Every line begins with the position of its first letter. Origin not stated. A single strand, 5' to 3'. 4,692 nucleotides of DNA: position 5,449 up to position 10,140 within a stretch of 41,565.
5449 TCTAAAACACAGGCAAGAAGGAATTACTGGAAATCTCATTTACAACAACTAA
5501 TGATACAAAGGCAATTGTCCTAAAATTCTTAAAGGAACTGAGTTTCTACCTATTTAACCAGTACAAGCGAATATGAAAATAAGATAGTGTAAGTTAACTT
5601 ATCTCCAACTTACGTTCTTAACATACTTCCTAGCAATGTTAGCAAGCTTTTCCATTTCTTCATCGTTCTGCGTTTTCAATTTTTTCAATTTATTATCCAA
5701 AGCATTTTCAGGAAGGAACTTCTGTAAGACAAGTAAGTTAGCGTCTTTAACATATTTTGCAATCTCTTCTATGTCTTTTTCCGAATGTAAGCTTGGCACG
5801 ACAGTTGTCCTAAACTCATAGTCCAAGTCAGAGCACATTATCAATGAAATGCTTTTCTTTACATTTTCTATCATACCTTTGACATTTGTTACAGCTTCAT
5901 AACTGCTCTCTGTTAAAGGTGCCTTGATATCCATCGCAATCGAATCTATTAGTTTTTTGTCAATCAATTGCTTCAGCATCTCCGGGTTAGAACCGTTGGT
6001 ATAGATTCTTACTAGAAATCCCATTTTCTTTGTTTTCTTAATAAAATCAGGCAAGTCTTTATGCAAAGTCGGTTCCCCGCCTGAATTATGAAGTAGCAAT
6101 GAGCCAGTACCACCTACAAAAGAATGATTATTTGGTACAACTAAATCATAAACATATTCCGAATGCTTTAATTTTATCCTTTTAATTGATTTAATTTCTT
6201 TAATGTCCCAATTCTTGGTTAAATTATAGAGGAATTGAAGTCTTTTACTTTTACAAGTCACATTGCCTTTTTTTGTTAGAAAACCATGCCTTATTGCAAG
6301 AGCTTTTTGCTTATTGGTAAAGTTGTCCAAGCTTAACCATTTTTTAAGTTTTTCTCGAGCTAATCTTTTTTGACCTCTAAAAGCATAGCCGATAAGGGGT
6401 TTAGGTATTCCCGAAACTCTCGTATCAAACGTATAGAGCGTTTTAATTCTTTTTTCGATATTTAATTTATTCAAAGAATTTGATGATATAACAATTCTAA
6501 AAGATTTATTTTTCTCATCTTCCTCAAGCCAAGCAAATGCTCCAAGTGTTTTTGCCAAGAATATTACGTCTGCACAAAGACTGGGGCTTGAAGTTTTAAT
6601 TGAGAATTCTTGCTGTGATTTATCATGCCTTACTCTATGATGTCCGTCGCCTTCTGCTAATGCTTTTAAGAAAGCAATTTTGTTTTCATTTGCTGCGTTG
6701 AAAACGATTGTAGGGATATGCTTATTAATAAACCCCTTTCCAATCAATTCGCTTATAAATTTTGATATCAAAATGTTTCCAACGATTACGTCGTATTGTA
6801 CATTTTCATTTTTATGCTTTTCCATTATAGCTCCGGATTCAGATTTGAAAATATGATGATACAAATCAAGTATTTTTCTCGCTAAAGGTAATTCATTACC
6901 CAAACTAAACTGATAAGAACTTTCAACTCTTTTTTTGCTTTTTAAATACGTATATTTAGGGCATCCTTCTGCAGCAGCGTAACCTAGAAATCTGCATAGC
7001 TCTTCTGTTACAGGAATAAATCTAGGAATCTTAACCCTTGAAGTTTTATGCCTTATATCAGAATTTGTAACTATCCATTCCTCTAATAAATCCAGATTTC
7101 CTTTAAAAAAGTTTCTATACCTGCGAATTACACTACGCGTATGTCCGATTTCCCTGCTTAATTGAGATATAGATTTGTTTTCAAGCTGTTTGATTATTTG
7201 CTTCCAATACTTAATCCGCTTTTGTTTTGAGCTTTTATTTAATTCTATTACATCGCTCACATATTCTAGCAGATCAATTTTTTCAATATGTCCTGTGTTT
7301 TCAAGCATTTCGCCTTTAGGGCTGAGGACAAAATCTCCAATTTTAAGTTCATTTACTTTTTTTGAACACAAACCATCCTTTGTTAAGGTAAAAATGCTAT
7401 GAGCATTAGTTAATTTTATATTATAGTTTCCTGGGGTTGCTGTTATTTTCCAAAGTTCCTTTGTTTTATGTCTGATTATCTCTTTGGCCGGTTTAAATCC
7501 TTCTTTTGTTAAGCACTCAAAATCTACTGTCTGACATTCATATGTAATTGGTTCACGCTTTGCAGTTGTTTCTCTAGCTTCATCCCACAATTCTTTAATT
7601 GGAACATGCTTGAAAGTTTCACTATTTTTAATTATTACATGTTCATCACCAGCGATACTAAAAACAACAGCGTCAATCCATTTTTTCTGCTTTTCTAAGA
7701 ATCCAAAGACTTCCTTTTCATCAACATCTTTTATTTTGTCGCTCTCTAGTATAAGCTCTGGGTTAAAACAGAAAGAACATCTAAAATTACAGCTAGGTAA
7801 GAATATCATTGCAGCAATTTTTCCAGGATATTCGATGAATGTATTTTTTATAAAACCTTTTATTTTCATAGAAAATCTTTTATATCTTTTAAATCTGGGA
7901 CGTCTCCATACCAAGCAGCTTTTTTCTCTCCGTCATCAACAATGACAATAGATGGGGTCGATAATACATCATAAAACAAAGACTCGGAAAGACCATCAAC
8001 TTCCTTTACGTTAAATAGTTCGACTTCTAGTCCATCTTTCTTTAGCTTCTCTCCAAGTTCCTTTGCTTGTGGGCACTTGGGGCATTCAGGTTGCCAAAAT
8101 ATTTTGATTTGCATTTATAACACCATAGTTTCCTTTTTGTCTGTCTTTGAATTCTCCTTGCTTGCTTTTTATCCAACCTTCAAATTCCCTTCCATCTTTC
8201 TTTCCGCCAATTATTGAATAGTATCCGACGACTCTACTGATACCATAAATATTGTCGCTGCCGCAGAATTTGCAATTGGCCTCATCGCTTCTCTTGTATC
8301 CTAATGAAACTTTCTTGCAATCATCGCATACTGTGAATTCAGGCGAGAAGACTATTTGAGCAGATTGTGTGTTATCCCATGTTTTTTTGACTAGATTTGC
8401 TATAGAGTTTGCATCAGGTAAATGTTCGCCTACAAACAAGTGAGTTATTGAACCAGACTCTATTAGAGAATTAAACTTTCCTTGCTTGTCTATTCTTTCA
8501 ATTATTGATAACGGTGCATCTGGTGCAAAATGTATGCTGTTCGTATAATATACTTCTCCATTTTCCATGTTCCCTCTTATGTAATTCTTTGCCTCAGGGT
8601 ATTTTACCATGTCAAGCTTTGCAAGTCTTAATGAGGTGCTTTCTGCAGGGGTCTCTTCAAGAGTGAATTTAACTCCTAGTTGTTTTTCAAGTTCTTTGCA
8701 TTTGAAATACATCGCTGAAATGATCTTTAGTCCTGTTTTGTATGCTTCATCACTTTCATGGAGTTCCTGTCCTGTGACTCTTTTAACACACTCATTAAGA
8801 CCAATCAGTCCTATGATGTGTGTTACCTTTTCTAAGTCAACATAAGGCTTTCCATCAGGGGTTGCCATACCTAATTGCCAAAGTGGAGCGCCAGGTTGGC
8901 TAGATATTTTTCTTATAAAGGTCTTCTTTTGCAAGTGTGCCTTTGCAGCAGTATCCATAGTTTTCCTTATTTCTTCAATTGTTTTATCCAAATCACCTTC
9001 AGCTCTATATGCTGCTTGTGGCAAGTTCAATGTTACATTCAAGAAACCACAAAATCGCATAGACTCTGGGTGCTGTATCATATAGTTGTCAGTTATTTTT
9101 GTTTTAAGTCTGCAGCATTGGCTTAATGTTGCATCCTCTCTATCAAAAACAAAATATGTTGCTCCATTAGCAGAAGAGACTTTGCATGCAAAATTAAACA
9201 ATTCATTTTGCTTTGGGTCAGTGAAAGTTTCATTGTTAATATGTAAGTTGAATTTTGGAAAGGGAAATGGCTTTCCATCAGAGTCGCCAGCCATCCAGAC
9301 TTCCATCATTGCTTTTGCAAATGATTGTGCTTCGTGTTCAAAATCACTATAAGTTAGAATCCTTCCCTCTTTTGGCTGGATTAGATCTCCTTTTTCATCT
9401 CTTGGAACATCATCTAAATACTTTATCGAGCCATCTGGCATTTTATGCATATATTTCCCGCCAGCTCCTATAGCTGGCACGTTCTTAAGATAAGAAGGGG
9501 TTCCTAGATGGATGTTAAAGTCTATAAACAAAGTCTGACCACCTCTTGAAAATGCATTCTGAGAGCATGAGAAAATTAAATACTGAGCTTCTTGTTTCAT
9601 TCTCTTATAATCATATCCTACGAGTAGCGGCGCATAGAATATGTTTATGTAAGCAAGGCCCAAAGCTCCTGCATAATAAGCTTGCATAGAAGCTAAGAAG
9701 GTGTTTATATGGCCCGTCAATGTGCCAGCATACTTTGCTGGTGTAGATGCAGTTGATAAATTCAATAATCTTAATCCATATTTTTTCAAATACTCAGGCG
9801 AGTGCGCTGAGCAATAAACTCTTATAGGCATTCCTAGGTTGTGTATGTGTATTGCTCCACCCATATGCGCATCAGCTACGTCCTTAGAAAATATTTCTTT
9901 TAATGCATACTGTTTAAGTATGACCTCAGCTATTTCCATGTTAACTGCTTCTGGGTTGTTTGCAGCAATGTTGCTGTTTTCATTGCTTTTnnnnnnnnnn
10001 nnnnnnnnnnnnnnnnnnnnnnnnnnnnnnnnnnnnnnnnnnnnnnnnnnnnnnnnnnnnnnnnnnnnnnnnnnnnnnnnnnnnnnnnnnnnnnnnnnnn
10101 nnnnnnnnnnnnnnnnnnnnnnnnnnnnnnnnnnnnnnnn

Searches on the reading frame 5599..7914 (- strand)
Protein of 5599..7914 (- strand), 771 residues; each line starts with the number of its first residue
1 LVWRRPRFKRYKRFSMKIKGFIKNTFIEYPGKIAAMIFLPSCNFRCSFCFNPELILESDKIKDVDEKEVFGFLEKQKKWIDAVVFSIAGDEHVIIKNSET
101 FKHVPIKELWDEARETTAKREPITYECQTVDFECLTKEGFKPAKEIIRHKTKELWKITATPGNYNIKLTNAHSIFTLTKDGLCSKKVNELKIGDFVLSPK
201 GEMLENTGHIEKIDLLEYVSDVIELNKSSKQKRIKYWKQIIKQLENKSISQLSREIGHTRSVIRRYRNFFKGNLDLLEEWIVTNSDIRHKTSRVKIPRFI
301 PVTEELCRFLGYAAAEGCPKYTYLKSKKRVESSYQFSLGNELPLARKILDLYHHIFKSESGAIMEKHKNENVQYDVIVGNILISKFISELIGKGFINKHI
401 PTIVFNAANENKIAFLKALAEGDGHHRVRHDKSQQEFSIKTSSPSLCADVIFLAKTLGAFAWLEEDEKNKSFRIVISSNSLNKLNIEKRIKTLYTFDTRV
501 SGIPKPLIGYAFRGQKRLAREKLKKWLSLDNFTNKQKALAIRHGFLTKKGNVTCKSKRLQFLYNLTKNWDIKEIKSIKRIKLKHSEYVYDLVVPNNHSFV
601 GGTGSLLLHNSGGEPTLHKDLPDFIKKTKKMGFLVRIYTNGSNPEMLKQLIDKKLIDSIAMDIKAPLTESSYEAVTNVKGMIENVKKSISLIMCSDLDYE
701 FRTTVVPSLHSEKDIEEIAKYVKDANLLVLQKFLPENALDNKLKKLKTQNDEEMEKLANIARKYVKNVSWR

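Call 3: search_protein_families(library=pfam, proteins=[window:5599-7914:-], max_evalue=0.01)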
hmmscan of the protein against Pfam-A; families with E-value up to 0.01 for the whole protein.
window:5599-7914:- (771 aa): 5 families
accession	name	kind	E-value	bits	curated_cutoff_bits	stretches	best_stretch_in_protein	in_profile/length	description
PF14890.11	Intein_splicing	-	3.6e-17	63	35.8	1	102-610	8-155/155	Intein splicing domain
PF04055.27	Radical_SAM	-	2.1e-13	51.2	29.5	2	611-721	52-165/166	Radical SAM superfamily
PF14528.11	LAGLIDADG_3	-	6.2e-07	30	22.5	1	412-482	3-75/82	LAGLIDADG-like domain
PF05204.19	Hom_end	-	0.0068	17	21.1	0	401-469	3-68/110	Homing endonuclease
PF13353.11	Fer4_12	-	0.0076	17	22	0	35-76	8-51/137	4Fe-4S single cluster domain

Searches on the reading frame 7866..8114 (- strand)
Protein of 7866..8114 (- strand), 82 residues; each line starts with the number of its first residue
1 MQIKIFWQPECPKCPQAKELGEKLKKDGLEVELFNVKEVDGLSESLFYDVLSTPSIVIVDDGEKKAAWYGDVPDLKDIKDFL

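Call 3: search_protein_families(library=pfam, proteins=[window:7866-8114:-], max_evalue=0.01)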
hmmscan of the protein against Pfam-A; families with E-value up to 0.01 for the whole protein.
window:7866-8114:- (82 aa): 5 families
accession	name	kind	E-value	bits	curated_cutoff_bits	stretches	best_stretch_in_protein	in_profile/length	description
PF13192.12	Thioredoxin_3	-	3.4e-10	40.3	24.8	1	1-82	1-75/76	Thioredoxin domain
PF00462.30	Glutaredoxin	-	0.00067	20.2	22.9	1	3-58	1-55/60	Glutaredoxin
PF13098.12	Thioredoxin_2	-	0.0048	17.6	27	0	5-74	11-97/104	Thioredoxin-like domain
PF05768.20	Glrx-like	-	0.0064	17.2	26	1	3-76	2-73/77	Glutaredoxin-like domain (DUF836)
PF00085.26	Thioredoxin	-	0.0065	16.9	23.5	1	6-73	25-93/103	Thioredoxin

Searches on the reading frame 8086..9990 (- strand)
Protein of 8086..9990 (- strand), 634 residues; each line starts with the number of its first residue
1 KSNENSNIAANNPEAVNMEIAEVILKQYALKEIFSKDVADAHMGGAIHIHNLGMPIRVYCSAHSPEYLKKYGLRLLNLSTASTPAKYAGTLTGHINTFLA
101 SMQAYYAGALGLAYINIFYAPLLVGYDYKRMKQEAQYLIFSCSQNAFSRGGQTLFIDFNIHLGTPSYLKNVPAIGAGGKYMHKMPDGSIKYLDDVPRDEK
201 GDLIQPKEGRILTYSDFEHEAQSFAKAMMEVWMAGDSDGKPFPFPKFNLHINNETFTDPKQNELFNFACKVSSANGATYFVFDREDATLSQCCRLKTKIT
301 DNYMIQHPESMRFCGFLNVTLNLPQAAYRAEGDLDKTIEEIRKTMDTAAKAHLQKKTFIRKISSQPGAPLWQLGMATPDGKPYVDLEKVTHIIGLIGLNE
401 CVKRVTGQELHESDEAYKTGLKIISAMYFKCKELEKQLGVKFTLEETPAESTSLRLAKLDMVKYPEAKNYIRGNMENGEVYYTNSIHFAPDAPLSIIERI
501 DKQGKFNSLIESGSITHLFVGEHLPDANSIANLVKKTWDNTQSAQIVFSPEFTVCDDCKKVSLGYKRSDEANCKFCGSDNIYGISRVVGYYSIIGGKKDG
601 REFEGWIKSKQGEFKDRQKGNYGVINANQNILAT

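Call 81: search_solved_structures(query=window:8086-9990:-, show_alignments=2, max_evalue=0.00001)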
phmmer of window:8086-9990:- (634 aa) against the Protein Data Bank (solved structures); distinct sequences matched with E-value up to 0.00001: 5.
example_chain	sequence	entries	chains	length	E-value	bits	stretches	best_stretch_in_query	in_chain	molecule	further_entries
4coi_A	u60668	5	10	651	5.5e-18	67.9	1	311-604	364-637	ANAEROBIC RIBONUCLEOSIDE-TRIPHOSPHATE REDUCTASE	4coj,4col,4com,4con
4u3e_A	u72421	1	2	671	6.5e-18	67.7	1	311-604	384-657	Ribonucleoside triphosphate reductase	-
8p23_A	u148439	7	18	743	1.5e-15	59.9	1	373-591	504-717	Anaerobic ribonucleoside-triphosphate reductase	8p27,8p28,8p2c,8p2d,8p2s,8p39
9d3x_A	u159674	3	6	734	4.6e-11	45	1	319-517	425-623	Anaerobic ribonucleoside-triphosphate reductase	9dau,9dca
1h78_A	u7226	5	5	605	6.8e-09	37.9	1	418-562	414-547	ANAEROBIC RIBONUCLEOTIDE-TRIPHOSPHATE REDUCTASE LARGE CHAIN | ANAEROBIC RIBONUCLEOTIDE-TRIPHOSPHATE REDUCTASE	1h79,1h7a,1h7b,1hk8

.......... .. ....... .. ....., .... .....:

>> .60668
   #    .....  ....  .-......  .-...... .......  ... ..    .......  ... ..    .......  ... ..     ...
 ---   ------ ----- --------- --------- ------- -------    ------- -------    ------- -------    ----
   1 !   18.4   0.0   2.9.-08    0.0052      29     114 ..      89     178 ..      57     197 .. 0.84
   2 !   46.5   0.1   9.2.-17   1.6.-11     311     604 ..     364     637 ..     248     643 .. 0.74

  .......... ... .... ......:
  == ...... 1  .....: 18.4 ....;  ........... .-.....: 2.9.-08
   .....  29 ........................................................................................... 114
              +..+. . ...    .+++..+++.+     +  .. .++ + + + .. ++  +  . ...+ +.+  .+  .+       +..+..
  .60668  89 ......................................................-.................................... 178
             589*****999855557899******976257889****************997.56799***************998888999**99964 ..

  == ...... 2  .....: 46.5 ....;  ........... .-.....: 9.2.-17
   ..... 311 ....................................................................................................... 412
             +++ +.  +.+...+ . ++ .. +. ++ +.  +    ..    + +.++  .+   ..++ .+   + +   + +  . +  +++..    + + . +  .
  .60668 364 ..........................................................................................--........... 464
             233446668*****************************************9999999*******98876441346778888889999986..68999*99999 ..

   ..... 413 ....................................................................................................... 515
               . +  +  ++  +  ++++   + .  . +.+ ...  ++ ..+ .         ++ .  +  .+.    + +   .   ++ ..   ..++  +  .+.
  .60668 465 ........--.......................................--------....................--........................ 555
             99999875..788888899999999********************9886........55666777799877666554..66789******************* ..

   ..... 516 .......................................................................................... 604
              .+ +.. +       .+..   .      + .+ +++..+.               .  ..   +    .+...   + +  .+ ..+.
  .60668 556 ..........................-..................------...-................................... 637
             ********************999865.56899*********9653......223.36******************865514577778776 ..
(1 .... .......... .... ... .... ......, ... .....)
